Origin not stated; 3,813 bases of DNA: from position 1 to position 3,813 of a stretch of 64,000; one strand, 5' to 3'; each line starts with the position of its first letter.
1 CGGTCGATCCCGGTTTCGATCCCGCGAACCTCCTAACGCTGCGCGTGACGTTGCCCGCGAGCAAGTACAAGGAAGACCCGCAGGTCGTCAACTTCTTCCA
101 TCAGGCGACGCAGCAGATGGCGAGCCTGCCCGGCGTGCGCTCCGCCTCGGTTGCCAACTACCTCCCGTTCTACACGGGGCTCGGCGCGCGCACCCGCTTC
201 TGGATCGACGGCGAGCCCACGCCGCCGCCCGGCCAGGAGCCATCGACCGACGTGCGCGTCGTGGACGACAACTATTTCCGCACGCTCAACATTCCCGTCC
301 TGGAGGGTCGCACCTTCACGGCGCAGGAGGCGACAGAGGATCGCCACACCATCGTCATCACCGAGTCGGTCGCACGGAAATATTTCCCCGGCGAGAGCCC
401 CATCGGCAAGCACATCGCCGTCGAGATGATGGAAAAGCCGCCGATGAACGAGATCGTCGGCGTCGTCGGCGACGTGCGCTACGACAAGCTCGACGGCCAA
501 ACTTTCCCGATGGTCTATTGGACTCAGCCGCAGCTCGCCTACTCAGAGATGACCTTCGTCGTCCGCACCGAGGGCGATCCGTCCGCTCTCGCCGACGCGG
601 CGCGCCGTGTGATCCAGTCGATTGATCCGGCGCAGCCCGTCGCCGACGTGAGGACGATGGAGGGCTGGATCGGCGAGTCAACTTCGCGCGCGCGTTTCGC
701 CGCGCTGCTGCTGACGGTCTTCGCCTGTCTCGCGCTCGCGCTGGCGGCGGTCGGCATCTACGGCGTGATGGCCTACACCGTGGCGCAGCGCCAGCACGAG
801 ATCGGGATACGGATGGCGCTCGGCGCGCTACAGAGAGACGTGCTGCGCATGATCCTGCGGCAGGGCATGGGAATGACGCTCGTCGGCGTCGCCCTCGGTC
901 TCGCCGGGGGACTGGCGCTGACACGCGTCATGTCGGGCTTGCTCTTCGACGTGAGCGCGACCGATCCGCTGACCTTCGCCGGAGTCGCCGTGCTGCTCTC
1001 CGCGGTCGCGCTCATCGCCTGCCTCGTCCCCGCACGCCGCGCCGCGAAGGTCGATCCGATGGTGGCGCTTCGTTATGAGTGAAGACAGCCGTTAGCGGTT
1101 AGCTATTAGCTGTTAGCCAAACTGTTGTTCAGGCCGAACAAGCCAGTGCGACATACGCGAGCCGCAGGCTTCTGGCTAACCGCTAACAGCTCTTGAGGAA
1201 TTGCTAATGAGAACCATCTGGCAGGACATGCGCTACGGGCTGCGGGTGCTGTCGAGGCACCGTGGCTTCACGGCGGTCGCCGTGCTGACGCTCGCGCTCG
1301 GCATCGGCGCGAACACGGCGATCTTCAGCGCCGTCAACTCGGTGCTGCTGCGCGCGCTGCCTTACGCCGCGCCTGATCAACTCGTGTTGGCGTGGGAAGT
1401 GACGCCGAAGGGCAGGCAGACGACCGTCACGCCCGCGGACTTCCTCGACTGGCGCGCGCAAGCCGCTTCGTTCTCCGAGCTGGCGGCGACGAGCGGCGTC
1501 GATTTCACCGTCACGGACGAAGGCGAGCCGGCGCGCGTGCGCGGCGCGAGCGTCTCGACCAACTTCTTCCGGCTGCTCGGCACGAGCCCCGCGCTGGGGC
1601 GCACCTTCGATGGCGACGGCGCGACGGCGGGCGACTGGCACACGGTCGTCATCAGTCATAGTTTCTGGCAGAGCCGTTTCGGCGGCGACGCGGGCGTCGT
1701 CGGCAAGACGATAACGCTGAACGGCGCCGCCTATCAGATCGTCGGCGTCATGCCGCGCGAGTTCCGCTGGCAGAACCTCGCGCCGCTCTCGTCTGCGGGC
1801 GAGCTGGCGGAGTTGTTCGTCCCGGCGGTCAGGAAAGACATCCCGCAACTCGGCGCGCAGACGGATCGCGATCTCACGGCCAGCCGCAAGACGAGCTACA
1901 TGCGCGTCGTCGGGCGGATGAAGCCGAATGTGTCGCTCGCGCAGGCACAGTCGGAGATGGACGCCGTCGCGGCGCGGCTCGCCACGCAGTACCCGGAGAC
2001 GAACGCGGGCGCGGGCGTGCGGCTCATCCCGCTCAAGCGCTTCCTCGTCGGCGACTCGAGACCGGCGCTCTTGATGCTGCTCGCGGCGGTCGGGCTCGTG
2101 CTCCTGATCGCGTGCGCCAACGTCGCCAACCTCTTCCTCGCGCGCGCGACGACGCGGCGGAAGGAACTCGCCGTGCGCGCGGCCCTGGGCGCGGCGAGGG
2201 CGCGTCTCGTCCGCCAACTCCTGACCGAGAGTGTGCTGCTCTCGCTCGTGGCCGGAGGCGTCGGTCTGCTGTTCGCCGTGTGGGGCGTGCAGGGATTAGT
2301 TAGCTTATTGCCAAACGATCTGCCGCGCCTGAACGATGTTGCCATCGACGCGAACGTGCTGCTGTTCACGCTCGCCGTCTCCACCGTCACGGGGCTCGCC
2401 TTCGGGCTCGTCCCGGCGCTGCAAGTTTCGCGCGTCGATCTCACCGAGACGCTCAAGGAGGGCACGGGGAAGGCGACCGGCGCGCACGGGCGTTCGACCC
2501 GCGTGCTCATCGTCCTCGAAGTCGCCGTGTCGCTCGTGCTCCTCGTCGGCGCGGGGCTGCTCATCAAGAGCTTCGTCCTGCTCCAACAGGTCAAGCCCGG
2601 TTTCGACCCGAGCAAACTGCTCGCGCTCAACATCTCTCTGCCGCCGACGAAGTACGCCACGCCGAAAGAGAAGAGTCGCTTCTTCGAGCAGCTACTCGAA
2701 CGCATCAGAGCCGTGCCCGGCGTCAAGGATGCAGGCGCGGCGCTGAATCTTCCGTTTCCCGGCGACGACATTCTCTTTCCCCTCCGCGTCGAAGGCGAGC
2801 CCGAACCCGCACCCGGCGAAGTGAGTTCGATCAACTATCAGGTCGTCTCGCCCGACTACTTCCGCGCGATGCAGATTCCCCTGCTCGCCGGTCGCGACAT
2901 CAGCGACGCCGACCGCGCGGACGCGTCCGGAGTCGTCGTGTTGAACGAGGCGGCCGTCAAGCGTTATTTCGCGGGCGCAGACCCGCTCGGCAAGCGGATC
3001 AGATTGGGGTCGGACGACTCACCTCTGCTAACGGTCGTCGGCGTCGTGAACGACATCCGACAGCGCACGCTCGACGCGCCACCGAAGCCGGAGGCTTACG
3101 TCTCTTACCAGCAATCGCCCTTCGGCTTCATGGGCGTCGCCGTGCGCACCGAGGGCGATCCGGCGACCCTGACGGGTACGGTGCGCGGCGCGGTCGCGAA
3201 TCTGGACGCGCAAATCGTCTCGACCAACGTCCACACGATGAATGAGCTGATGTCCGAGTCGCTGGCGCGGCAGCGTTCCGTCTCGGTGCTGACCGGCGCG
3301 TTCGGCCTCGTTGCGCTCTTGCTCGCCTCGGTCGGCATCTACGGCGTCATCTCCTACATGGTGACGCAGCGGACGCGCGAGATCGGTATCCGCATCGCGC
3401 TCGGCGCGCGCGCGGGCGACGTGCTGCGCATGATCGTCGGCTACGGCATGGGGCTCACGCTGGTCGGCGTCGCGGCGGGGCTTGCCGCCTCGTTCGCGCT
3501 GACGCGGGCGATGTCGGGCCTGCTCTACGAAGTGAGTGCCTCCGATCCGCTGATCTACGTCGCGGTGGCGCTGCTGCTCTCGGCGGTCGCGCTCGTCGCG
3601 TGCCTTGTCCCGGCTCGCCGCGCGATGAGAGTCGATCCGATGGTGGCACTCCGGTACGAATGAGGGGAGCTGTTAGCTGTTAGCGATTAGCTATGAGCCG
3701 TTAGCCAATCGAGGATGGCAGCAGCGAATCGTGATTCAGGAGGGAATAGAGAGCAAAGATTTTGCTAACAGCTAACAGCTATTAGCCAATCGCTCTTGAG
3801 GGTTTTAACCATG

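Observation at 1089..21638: Conserved intergenic hairpin element built from opposed 7-nt repeat arrays between ADOP genes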

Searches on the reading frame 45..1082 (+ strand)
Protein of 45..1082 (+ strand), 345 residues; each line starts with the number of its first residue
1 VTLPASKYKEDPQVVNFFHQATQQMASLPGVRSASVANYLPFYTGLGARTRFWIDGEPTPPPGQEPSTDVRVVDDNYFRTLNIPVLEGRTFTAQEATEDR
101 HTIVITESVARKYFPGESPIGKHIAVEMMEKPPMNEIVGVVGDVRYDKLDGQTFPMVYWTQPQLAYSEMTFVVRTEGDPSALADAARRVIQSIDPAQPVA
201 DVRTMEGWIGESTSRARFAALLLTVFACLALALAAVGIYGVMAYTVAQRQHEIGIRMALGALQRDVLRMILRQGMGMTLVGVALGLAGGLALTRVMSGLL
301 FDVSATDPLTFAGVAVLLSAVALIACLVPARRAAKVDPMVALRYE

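Call 10: search_protein_families(library=ncbifam, proteins=[window:45-1082:+])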
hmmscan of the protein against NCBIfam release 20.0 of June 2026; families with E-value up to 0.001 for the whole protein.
window:45-1082:+ (345 aa): 5 families
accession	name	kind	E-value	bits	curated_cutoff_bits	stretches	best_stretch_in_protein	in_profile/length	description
TIGR03434.1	ADOP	subfamily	4.4e-130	435.2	622.3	1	1-345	461-803/803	ADOP family duplicated permease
NF007826.0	PRK10535.1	equivalog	1.1e-19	70.2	966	1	69-343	368-646/648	macrolide ABC transporter ATP-binding protein/permease MacB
TIGR02212.1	lolCE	equivalog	1.2e-07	31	362.45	1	223-345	269-411/411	lipoprotein-releasing ABC transporter permease subunit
NF008076.0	PRK10814.1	exception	1.3e-07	31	473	1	222-345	266-399/399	lipoprotein-releasing ABC transporter permease subunit LolC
NF041854.1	ABC_perm_YbbP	equivalog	6.5e-07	27.6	999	1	167-331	191-357/806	putative ABC transporter permease subunit YbbP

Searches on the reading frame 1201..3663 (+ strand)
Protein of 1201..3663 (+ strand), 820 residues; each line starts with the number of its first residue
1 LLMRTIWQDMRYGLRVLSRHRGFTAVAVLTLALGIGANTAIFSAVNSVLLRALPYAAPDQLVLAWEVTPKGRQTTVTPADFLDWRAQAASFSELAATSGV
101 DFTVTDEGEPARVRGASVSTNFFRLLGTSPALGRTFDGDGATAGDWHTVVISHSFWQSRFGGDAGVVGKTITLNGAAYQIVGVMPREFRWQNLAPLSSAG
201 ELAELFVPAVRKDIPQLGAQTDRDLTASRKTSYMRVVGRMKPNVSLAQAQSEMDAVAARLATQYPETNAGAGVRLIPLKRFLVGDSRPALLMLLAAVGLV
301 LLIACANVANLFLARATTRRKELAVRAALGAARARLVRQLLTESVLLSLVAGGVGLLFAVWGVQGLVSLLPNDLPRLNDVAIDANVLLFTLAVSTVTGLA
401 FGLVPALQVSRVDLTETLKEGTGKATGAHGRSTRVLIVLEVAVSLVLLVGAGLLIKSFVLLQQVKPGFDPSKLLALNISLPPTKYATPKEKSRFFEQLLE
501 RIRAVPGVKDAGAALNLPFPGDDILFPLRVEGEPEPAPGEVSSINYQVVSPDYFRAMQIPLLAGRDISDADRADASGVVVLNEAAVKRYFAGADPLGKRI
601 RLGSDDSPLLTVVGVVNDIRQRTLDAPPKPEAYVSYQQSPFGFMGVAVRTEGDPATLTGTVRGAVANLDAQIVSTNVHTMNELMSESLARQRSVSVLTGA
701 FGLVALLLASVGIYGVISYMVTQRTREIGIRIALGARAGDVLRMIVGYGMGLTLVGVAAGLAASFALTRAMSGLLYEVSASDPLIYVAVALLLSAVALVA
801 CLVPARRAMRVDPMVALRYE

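Call 10: search_protein_families(library=ncbifam, proteins=[window:1201-3663:+])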
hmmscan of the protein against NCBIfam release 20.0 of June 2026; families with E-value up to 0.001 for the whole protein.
window:1201-3663:+ (820 aa): 3 families
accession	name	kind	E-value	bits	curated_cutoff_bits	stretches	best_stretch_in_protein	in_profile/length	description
TIGR03434.1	ADOP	subfamily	0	1017.7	622.3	1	6-820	1-803/803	ADOP family duplicated permease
NF007826.0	PRK10535.1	equivalog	2.5e-29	102.1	966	2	691-818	518-646/648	macrolide ABC transporter ATP-binding protein/permease MacB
NF038008.1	ABC_perm_DarB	equivalog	3.5e-05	21.9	700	1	286-479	269-458/777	darobactin export ABC transporter permease subunit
